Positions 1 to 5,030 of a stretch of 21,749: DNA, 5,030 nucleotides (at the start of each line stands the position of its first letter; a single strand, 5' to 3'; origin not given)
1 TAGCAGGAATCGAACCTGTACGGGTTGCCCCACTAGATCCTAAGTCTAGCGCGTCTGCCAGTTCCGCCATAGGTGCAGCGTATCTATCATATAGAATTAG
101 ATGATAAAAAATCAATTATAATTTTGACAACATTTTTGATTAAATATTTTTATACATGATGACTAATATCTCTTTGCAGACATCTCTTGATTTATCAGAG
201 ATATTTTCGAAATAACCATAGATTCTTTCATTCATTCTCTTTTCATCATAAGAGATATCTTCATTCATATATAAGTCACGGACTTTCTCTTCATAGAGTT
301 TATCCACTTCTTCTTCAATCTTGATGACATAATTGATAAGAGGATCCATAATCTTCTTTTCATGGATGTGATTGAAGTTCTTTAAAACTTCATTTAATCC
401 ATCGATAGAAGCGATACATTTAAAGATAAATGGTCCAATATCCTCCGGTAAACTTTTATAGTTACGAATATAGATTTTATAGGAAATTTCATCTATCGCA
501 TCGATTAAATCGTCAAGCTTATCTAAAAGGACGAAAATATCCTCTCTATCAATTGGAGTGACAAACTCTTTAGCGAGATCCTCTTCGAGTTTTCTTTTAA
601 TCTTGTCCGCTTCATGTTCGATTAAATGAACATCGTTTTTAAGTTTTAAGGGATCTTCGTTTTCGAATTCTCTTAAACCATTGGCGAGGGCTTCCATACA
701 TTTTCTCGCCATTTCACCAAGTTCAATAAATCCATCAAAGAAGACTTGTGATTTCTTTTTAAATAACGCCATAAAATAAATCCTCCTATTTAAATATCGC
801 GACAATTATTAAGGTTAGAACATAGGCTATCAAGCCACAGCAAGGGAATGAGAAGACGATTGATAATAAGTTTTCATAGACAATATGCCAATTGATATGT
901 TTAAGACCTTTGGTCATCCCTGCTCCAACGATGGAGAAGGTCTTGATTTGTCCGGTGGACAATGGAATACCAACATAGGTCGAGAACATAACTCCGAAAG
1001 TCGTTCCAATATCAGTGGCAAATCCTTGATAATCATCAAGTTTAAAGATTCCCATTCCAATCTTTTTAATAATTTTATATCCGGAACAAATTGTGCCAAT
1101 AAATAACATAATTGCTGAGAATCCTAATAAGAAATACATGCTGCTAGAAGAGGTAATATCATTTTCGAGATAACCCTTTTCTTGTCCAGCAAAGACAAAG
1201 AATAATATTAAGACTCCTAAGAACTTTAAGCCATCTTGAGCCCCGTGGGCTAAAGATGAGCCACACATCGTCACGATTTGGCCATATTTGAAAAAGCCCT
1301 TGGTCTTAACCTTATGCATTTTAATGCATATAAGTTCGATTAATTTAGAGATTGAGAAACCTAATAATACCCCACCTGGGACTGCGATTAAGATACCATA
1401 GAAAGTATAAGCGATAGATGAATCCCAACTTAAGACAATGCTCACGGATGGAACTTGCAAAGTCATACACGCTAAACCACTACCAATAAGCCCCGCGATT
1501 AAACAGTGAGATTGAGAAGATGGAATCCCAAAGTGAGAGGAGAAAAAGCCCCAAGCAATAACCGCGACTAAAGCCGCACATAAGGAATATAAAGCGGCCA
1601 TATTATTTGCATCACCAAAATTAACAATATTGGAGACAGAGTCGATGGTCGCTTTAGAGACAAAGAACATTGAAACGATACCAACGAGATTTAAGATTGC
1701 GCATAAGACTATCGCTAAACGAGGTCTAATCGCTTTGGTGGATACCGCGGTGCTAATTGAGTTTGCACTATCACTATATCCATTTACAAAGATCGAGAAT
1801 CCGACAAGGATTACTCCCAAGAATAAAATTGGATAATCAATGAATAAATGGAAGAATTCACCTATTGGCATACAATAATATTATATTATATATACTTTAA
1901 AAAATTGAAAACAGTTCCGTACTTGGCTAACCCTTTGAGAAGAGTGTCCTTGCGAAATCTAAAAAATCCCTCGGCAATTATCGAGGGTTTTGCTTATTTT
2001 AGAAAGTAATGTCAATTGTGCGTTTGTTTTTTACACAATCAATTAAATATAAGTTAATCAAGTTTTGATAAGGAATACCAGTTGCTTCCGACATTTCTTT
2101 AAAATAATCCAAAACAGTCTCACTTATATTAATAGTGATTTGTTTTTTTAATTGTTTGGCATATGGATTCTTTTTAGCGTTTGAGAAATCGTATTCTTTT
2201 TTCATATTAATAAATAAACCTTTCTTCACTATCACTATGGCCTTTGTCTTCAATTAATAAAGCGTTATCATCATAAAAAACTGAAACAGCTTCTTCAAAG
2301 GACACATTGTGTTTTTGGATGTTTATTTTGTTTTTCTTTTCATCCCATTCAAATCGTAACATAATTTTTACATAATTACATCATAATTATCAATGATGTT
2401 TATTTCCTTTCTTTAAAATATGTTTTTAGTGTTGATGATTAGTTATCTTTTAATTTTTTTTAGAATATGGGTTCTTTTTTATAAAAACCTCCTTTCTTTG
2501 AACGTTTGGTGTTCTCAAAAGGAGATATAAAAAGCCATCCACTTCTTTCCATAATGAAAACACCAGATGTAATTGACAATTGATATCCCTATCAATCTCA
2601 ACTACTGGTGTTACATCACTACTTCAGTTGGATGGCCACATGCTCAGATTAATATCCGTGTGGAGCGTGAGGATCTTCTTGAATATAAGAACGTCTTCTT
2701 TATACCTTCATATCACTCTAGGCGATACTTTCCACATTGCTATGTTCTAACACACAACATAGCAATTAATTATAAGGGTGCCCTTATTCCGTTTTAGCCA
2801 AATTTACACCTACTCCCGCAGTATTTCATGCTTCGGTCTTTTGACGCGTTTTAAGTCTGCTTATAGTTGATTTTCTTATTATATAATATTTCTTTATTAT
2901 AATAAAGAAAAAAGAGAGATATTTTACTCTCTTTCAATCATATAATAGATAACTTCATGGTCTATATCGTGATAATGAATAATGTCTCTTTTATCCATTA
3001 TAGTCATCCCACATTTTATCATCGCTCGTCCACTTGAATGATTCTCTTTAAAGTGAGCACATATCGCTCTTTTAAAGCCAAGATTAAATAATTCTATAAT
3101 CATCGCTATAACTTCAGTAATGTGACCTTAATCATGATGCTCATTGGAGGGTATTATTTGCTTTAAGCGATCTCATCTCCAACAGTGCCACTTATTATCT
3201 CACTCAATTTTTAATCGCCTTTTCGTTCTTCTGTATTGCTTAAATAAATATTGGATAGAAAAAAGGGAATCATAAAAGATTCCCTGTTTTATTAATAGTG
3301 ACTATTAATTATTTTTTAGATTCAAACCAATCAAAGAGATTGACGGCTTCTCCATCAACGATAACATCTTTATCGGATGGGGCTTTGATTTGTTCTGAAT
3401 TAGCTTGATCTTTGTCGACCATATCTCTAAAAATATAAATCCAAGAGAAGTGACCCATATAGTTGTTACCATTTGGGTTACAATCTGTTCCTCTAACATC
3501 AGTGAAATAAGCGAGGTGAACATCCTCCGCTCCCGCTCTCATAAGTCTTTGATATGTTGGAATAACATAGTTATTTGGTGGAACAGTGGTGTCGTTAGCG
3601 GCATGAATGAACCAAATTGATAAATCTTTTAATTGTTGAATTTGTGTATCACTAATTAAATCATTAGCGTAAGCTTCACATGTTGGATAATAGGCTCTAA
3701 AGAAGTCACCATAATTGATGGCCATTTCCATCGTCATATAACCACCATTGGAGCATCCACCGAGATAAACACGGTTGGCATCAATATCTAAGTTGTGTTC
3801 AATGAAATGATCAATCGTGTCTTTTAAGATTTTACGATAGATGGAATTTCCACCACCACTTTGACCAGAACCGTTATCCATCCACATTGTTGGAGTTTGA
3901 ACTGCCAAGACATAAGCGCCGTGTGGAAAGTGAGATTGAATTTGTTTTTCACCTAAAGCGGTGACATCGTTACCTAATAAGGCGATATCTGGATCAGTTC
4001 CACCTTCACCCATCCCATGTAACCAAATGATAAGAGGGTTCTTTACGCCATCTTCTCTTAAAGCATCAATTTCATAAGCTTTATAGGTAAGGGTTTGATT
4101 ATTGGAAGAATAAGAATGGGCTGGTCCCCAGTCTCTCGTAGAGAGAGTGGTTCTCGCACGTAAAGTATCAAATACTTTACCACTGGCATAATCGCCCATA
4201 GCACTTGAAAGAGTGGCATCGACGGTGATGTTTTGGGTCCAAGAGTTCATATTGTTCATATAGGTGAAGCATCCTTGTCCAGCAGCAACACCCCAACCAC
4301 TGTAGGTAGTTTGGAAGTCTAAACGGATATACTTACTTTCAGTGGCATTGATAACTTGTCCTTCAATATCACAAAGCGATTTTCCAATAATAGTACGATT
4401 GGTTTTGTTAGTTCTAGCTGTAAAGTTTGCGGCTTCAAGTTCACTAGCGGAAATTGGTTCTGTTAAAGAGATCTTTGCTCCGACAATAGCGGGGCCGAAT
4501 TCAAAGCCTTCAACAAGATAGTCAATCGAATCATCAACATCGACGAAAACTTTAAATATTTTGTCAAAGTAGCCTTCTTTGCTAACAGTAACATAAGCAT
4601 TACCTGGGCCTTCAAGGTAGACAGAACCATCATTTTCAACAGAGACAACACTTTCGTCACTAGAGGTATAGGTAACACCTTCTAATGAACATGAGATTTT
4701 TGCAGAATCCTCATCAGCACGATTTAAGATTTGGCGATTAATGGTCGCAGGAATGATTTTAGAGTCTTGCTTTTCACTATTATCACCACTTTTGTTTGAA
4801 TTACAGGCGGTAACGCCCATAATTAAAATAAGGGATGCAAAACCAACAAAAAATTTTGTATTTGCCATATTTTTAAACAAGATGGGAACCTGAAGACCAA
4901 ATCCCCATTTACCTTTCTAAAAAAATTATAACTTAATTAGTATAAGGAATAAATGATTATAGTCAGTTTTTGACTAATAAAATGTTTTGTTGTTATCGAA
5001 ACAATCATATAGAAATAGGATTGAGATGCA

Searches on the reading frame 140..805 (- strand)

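Call 56: search_protein_families(library=pfam, proteins=[window:140-805:-], max_evalue=0.001)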
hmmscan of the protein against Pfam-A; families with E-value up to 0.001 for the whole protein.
window:140-805:- (221 aa): 1 family
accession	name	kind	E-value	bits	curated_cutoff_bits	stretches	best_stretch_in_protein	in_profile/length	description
PF01865.21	PhoU_div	-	8.3e-24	84.6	24.4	1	23-218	10-213/214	Protein of unknown function DUF47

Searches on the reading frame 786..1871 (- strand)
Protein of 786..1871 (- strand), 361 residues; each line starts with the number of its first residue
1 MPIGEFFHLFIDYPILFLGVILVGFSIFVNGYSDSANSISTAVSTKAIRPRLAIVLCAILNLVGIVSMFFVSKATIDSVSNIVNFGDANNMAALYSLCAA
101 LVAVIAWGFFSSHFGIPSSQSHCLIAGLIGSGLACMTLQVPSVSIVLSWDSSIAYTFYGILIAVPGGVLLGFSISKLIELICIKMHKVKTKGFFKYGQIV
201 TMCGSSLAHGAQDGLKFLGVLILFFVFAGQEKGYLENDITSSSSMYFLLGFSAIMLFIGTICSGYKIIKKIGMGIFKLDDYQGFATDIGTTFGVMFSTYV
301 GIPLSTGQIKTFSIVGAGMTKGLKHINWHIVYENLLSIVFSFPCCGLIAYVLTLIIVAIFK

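Call 56: search_protein_families(library=pfam, proteins=[window:786-1871:-], max_evalue=0.001)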
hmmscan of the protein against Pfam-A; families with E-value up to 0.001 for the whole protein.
window:786-1871:- (361 aa): 1 family
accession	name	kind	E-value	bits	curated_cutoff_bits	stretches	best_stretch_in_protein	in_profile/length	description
PF01384.25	PHO4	-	2.9e-55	188.1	33.7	1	30-349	1-350/350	Phosphate transporter family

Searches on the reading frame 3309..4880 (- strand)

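Call 56: search_protein_families(library=pfam, proteins=[window:3309-4880:-], max_evalue=0.001)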
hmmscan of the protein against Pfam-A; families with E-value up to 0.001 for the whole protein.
window:3309-4880:- (523 aa): 3 families
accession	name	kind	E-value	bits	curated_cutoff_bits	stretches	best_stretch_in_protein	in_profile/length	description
PF00326.27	Peptidase_S9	-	5.1e-06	26.6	22.6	1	355-397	51-92/213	Prolyl oligopeptidase family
PF02230.22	Abhydrolase_2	-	1e-05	25.9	23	1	280-435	13-172/217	Phospholipase/Carboxylesterase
PF18435.7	EstA_Ig_like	-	0.00014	22.4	26.7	1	119-229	2-116/120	Esterase Ig-like N-terminal domain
